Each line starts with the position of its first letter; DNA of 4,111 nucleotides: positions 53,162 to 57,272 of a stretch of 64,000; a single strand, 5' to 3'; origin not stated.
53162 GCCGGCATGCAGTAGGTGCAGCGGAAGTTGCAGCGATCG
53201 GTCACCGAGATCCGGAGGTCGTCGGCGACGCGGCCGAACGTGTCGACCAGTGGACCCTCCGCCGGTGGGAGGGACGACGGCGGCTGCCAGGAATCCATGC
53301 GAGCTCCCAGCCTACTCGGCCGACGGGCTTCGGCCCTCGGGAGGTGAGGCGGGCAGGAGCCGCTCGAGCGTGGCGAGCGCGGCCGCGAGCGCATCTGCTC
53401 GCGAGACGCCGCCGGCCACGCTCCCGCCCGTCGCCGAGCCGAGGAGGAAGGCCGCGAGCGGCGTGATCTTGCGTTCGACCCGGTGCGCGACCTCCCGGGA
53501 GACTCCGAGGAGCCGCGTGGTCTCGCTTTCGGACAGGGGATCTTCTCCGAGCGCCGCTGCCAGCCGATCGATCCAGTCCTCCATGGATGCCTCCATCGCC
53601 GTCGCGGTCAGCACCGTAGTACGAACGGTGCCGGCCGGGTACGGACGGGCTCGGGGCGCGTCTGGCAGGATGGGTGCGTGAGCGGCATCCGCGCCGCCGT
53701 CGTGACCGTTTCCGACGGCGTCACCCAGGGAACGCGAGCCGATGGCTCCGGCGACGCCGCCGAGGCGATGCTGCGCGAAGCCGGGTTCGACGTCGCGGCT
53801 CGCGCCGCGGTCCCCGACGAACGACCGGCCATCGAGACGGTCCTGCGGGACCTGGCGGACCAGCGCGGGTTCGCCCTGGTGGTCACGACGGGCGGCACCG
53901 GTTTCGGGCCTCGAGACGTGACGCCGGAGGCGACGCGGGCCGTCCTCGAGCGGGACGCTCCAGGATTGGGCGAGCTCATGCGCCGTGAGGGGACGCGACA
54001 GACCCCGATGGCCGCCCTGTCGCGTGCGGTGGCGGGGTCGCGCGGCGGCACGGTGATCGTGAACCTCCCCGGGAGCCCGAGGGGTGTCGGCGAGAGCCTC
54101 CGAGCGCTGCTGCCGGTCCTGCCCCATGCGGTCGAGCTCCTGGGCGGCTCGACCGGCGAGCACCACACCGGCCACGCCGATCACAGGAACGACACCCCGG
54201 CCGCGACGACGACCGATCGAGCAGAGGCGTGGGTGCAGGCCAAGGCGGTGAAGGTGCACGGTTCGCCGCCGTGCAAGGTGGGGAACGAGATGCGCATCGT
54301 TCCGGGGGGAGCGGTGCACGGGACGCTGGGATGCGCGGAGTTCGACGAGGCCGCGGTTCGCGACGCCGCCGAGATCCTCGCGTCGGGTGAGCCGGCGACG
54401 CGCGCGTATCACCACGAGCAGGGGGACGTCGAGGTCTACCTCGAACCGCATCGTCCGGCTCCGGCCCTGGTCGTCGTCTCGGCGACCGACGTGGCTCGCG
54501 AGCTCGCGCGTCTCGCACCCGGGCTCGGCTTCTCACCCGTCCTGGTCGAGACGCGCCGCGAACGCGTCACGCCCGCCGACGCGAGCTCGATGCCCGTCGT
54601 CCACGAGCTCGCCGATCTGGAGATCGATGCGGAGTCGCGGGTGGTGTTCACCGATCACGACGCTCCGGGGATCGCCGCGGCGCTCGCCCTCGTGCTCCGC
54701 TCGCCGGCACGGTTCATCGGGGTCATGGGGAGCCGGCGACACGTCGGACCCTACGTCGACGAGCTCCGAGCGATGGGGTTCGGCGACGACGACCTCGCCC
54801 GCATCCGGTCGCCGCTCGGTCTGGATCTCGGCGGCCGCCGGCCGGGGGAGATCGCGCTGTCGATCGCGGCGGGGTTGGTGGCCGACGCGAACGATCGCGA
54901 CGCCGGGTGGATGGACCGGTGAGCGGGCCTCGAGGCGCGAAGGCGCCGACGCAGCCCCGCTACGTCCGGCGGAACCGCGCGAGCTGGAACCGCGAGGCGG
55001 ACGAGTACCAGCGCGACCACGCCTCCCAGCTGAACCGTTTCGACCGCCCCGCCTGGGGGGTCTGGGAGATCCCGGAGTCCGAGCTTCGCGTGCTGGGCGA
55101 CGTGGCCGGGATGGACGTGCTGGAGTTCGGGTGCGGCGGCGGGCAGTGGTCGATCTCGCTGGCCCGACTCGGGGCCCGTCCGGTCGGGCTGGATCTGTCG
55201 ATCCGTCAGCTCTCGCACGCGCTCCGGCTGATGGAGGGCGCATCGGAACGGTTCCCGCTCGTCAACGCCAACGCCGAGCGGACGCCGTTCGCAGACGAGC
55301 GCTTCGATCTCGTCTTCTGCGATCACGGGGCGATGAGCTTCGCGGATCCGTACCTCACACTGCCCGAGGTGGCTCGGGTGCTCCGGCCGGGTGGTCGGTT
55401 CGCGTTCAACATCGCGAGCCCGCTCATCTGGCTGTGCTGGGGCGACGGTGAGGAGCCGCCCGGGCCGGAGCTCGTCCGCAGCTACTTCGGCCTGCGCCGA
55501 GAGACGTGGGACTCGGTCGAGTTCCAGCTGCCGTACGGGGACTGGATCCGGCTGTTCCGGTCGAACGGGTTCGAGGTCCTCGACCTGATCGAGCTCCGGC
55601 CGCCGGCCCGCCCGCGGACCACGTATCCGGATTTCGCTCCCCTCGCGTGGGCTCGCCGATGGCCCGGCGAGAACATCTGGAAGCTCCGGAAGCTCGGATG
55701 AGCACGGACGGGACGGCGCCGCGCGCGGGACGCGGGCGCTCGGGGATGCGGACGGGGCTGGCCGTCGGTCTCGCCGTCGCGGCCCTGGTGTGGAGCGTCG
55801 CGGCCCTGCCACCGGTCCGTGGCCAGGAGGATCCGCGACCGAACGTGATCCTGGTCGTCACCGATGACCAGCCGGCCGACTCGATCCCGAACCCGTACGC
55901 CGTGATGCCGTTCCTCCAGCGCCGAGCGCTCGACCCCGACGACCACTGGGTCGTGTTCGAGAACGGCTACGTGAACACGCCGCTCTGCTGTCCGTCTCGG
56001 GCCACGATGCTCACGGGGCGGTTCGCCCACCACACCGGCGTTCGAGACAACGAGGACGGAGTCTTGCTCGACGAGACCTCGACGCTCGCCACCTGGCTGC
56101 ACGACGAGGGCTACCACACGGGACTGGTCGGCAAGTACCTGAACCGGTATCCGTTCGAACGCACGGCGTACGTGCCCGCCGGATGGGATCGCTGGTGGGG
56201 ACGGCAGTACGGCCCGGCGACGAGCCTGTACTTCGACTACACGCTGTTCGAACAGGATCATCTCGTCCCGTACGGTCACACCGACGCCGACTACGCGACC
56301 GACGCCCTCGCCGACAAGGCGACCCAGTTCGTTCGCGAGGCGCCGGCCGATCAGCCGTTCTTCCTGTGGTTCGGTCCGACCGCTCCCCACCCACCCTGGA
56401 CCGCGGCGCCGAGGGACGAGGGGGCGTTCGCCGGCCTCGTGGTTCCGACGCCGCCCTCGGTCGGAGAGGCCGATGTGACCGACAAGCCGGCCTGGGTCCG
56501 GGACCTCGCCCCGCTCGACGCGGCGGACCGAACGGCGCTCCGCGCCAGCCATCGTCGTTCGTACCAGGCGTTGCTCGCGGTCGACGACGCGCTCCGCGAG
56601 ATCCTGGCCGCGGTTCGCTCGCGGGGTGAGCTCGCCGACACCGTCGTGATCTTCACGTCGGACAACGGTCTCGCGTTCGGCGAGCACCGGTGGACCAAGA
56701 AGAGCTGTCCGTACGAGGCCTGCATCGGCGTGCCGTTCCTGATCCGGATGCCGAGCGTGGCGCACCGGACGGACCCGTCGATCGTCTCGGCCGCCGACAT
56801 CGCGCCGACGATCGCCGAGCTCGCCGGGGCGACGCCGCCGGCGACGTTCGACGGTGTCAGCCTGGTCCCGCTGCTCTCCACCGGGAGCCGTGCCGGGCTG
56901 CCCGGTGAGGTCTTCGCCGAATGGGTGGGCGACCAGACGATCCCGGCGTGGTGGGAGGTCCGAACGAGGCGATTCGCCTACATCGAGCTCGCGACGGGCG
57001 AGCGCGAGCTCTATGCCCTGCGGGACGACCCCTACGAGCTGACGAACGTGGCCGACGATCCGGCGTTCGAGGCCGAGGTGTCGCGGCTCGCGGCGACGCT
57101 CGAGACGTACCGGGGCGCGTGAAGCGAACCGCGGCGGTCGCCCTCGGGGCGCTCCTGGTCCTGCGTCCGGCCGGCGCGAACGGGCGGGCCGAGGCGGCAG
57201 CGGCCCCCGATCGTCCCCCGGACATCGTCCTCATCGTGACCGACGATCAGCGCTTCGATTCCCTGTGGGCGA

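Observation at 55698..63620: Accessory cluster: two sulfatases, two convergent PlcC/AcpA phosphoesterases, secreted beta-barrel, KamA-family radical SAM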

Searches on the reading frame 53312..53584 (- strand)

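Call 38: search_protein_families(library=pfam, proteins=[window:53312-53584:-], max_evalue=0.1)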
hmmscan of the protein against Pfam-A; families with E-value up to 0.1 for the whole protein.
window:53312-53584:- (90 aa): 1 family
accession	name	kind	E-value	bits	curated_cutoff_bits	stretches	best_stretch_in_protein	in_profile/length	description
PF20058.4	DUF6457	-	2.8e-14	53.2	27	1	1-80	6-75/80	Domain of unknown function (DUF6457)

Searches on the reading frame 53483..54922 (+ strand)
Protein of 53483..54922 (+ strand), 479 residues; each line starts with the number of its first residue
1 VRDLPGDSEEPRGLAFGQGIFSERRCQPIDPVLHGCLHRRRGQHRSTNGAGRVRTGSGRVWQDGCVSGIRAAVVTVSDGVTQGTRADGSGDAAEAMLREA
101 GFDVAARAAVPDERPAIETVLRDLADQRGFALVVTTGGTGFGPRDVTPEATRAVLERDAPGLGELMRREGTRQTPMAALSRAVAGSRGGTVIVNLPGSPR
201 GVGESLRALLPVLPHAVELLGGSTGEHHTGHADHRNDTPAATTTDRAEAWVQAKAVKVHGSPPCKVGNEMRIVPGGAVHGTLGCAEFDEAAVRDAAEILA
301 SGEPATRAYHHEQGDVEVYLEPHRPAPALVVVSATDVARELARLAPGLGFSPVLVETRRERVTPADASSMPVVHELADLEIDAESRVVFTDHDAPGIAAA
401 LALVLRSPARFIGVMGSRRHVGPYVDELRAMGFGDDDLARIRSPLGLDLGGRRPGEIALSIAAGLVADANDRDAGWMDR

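Call 3: search_protein_families(library=pfam, proteins=[window:53483-54922:+], max_evalue=0.01)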
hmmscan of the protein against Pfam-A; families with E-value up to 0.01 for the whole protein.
window:53483-54922:+ (479 aa): 3 families
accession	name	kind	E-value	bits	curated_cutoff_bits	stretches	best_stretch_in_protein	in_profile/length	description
PF00994.29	MoCF_biosynth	-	4.5e-30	104.7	26.6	1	72-215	1-144/144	Probable molybdopterin binding domain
PF13478.12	XdhC_C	-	1.1e-24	87.8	29.7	1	329-464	1-124/125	XdhC Rossmann domain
PF02625.21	XdhC_CoxI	-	1.9e-08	34.5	24.3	1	246-309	4-67/68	XdhC and CoxI family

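Call 39: search_protein_families(library=ncbifam, proteins=[window:53678-54922:+], max_evalue=0.01)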
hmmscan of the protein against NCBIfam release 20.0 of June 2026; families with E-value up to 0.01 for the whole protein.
window:53678-54922:+ (414 aa): 9 families
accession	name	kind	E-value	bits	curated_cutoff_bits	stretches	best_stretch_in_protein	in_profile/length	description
NF002947.1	PRK03604.1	equivalog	1.1e-45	156.2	285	1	4-158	146-299/301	bifunctional molybdenum cofactor biosynthesis protein MoaC/MoaB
NF006932.0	PRK09417.1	equivalog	7.8e-38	129.9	158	1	3-159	3-173/193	molybdopterin adenylyltransferase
TIGR00177.1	molyb_syn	domain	7.8e-32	110.3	85.35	1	4-144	2-145/148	molybdenum cofactor synthesis domain-containing protein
NF045664.1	XdhC_rel_AOR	equivalog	7.3e-28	97.8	350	2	245-402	178-342/346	XdhC family aldehyde oxidoreductase maturation factor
TIGR02667.1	moaB_proteo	equivalog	1.6e-24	86.4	222.4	1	4-141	5-141/163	molybdenum cofactor biosynthesis protein B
TIGR02964.1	xanthine_xdhC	equivalog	2.2e-13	50.3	161.6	1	191-400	6-245/246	xanthine dehydrogenase accessory protein XdhC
NF002291.0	PRK01215.1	equivalog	0.00015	21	293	1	5-92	5-90/264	nicotinamide mononucleotide deamidase-related protein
NF001813.0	PRK00549.1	equivalog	0.00039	19.5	379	1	6-93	3-88/414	competence/damage-inducible protein A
NF002977.0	PRK03670.1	equivalog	0.005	16.3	305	1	5-93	2-89/252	competence damage-inducible protein A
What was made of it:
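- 53678..54922 (+): MoaB/MogA-XdhC fusion gene; first gene of the co-directional unit that runs through to Pe1. Pfam MoCF_biosynth + XdhC_CoxI + XdhC_C (call 3) and NCBIfam (call 39).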

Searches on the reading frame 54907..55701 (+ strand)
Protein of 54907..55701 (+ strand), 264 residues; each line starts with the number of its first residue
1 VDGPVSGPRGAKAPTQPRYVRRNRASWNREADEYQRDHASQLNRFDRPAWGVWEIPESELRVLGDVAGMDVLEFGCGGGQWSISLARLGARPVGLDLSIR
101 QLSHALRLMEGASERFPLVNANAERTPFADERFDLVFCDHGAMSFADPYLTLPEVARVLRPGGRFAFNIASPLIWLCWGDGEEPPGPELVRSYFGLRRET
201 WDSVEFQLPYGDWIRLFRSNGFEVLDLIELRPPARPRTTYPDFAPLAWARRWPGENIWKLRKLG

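Call 3: search_protein_families(library=pfam, proteins=[window:54907-55701:+], max_evalue=0.01)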
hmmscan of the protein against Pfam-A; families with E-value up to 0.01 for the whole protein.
window:54907-55701:+ (264 aa): 8 families
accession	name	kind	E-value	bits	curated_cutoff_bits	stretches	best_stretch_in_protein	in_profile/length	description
PF08241.18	Methyltransf_11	-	1.5e-20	74.1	21.2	1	72-167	1-95/95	Methyltransferase domain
PF13649.12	Methyltransf_25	-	3.4e-18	66.6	27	1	71-163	1-97/97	Methyltransferase domain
PF13847.12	Methyltransf_31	-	2.1e-14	53.9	27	1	67-168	3-110/145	Methyltransferase domain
PF13489.12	Methyltransf_23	-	1.1e-11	45.1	27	1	65-221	20-149/164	Methyltransferase domain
PF01209.24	Ubie_methyltran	-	3.1e-11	43.5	20.1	1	61-166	41-150/233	ubiE/COQ5 methyltransferase family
PF08242.18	Methyltransf_12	-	3.9e-10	40.8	30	1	72-165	1-98/98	Methyltransferase domain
PF03141.22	Methyltransf_29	-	0.0056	15.8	23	1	122-167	171-217/506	Putative S-adenosyl-L-methionine-dependent methyltransferase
PF01728.25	FtsJ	-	0.0077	16.6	24.1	0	67-144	21-104/181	FtsJ-like methyltransferase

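Call 39: search_protein_families(library=ncbifam, proteins=[window:54919-55701:+], max_evalue=0.01)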
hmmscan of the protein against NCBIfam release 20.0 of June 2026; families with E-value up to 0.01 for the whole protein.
window:54919-55701:+ (260 aa): 30 families (the best 25 are shown)
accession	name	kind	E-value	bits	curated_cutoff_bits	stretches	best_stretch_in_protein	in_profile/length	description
NF045667.1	MTase_DVU1556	equivalog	1.5e-16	60.5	155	1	59-162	18-118/213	DVU_1556 family methyltransferase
TIGR01934.1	MenG_MenH_UbiE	subfamily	9.4e-12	44.7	158.35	1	61-162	37-140/223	ubiquinone/menaquinone biosynthesis methyltransferase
NF001241.0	PRK00216.1-2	equivalog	9.5e-12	45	327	1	61-163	49-147/231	demethylmenaquinone methyltransferase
NF041537.1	ArsM_AhpD_UU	exception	1.3e-10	40.6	510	1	63-162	76-179/345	arsenite methyltransferase/AhpD domain selenoprotein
NF045825.1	FAmtase_mtf2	equivalog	1.5e-10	40.7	400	1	61-163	56-158/248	fatty-acid O-methyltransferase Mtf2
NF001243.0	PRK00216.1-4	equivalog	2.3e-10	40.2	235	1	57-161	41-149/237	demethylmenaquinone methyltransferase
NF043040.1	corrin_prot_MT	hypoth_equivalog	2.7e-10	40.1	180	1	60-161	36-145/216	corrinoid protein-associated methyltransferase CpaM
TIGR02752.1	MenG_heptapren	equivalog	3.1e-10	40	419.85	1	60-162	42-148/231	demethylmenaquinone methyltransferase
NF001244.0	PRK00216.1-5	equivalog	8e-10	38.4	216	1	60-162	45-152/236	bifunctional demethylmenaquinone methyltransferase/2-methoxy-6-polyprenyl-1,4-benzoquinol methylase UbiE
NF045823.1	PthPhpthDimycoMt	equivalog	8.9e-10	38.2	300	1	61-163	64-166/256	phthiotriol/phenolphthiotriol dimycocerosates methyltransferase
NF007610.0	PRK10258.1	equivalog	2.6e-09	36.8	342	1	57-164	36-139/251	malonyl-ACP O-methyltransferase BioC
TIGR02072.1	BioC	equivalog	6.2e-09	36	184.95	1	66-166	37-135/244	malonyl-ACP O-methyltransferase BioC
NF041675.1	sarc_dimgly_tmase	equivalog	2.3e-08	34.3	550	1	65-164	68-170/278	sarcosine/dimethylglycine N-methyltransferase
NF047649.1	MTase_UXPK_star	exception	3.6e-08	32.8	460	1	63-162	77-180/283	methyltransferase/UXPK-star double selenoprotein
TIGR01983.1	UbiG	equivalog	3.2e-07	29.9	102.95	1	60-161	46-149/228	bifunctional 2-polyprenyl-6-hydroxyphenol methylase/3-demethylubiquinol 3-O-methyltransferase UbiG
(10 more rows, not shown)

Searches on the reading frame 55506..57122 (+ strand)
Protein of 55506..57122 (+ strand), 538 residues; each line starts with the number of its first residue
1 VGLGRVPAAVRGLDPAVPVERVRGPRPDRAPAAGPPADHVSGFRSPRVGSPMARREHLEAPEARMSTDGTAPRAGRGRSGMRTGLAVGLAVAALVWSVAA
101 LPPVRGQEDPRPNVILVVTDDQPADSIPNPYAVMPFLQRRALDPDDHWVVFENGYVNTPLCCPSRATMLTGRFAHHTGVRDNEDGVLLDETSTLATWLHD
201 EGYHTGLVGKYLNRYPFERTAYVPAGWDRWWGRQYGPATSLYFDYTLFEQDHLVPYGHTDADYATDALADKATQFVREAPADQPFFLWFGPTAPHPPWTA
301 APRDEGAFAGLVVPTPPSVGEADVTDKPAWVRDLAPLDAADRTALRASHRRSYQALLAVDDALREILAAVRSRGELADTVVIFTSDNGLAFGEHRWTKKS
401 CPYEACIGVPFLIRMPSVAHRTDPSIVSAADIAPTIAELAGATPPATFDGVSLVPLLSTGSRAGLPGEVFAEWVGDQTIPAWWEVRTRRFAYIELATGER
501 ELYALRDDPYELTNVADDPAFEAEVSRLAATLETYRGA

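Call 3: search_protein_families(library=pfam, proteins=[window:55506-57122:+], max_evalue=0.01)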
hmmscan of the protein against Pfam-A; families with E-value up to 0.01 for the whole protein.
window:55506-57122:+ (538 aa): 4 families
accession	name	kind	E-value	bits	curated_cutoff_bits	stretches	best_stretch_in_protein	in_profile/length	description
PF00884.28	Sulfatase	-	3.2e-52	178.2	25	1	112-442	1-301/301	Sulfatase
PF16347.10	SGSH_C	-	3.5e-19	69.9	29.3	1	392-535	1-151/154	N-sulphoglucosamine sulphohydrolase, C-terminal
PF01663.27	Phosphodiest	-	2e-05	24.8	23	1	161-393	44-225/342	Type I phosphodiesterase / nucleotide pyrophosphatase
PF02995.22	DUF229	-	0.00012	21.4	25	1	351-427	305-379/496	Protein of unknown function (DUF229)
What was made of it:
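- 55698..57122 (+): Sulf1: Cys-type (formylglycine) S1 sulfatase with an N-terminal signal or anchor. PF00884 at 178 bits plus SGSH_C (call 3).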

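Call 5: search_protein_families(library=ncbifam, proteins=[window:55698-57122:+], max_evalue=0.01)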
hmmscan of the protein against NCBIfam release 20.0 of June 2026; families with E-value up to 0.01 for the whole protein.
window:55698-57122:+ (474 aa): 7 families
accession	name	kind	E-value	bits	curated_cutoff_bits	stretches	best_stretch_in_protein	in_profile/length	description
NF010322.0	PRK13759.1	equivalog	5.1e-48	163.8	481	2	190-465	171-450/486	arylsulfatase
TIGR03417.1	chol_sulfatase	equivalog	2.4e-43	148.7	433.45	2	209-467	174-435/500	choline-sulfatase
NF045661.1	HdlasePehA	equivalog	1.2e-32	113.3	900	2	285-468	280-481/506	phosphoric/sulfuric ester hydrolase PehA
NF052527.1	Mn_arylsulf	exception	6.7e-26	91.2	850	2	194-468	173-448/479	manganese-dependent arylsulfatase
NF051873.1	AlkPhosPhoY32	equivalog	3.2e-06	25.9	1000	0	310-388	458-537/539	alkaline phosphatase PhoY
NF038075.1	fam_STM4013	hypoth_equivalog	3.5e-06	26.7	250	1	288-347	200-256/261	STM4013/SEN3800 family hydrolase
NF038282.1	LapC_YejM_PbgA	exception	3.7e-06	25.5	825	1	282-372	408-496/584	LPS biosynthesis-modulating metalloenzyme YejM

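Call 36: search_solved_structures(query=window:55698-57122:+, max_evalue=1e-20, show_alignments=1)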
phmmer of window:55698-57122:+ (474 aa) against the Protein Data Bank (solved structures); distinct sequences matched with E-value up to 1e-20: 20.
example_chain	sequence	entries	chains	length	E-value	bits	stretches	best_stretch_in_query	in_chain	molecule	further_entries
5g2v_A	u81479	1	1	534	4.1e-45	157.6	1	41-255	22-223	N-ACETYLGLUCOSAMINE-6-SULFATASE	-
7ebp_A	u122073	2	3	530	1e-39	139.8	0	291-465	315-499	Sulfatase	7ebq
9s8y_A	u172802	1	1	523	2.9e-39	138.3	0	291-465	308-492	Sulfatase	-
7p24_AAA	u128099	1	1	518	1.4e-32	116.3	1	287-469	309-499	Mucin-desulfating sulfatase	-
9s03_A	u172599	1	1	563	4.8e-30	107.9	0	26-253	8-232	Putative sulfatase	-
7lha_A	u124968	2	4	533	8.3e-30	107.1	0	290-428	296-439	Exo-L-galactose-6-sulfatase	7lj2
7snj_A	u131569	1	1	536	2.9e-29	105.3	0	279-397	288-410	Arylsulfatase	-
6pt4_B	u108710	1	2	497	5e-29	104.5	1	46-464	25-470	exo-2S-iota carrageenan S1 sulfatase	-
7oz8_AAA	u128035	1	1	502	1.7e-28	102.8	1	45-463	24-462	Choline-sulfatase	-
7sno_A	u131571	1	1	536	2.7e-28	102.1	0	279-397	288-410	Arylsulfatase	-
6hr5_A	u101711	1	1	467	8.4e-28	100.5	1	46-458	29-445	Alpha-L-rhamnosidase/sulfatase (GH78)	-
6ptk_A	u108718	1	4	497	8.9e-28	100.4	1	46-464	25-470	exo-2S-iota carrageenan S1 sulfatase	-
6pt6_B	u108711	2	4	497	1.2e-27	99.9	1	46-464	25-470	exo-2S-iota carrageenan S1 sulfatase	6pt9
6fny_A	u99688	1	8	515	9.3e-27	97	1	47-465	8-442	Choline-sulfatase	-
7pth_A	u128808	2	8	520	2.5e-25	92.3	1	47-465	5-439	Choline sulfatase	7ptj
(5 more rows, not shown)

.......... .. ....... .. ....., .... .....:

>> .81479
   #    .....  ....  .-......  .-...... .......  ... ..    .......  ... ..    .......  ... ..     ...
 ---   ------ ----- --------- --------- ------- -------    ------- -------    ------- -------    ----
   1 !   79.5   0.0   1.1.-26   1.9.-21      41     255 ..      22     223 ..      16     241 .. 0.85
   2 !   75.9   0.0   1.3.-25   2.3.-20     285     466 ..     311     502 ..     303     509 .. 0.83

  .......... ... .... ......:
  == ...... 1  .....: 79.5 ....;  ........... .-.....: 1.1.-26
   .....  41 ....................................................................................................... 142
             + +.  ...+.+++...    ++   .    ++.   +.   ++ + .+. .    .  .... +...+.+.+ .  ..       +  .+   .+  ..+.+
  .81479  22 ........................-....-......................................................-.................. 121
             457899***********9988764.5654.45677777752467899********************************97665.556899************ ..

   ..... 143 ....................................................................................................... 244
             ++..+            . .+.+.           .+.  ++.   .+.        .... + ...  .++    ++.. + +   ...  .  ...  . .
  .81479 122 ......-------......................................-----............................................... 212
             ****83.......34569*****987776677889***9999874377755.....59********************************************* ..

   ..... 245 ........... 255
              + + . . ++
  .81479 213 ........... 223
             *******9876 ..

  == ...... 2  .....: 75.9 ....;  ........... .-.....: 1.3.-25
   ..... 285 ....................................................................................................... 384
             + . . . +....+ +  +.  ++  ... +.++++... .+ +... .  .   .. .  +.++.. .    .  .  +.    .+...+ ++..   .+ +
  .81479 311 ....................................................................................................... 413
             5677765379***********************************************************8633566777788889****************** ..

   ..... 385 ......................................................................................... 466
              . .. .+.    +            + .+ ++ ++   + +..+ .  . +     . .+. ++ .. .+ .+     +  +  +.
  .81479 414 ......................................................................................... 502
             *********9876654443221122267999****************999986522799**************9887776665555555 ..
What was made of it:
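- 55698..57122 (+): Best solved relative is the GlcNAc-6-sulfatase 5G2V, E=4e-45 (call 36).
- On S1 formylglycine-dependent sulfatases (PF00884): VTDDQ and TSDNG.......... align to TDDH and TSDQG..GEHGW of 5G2V (call 36).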
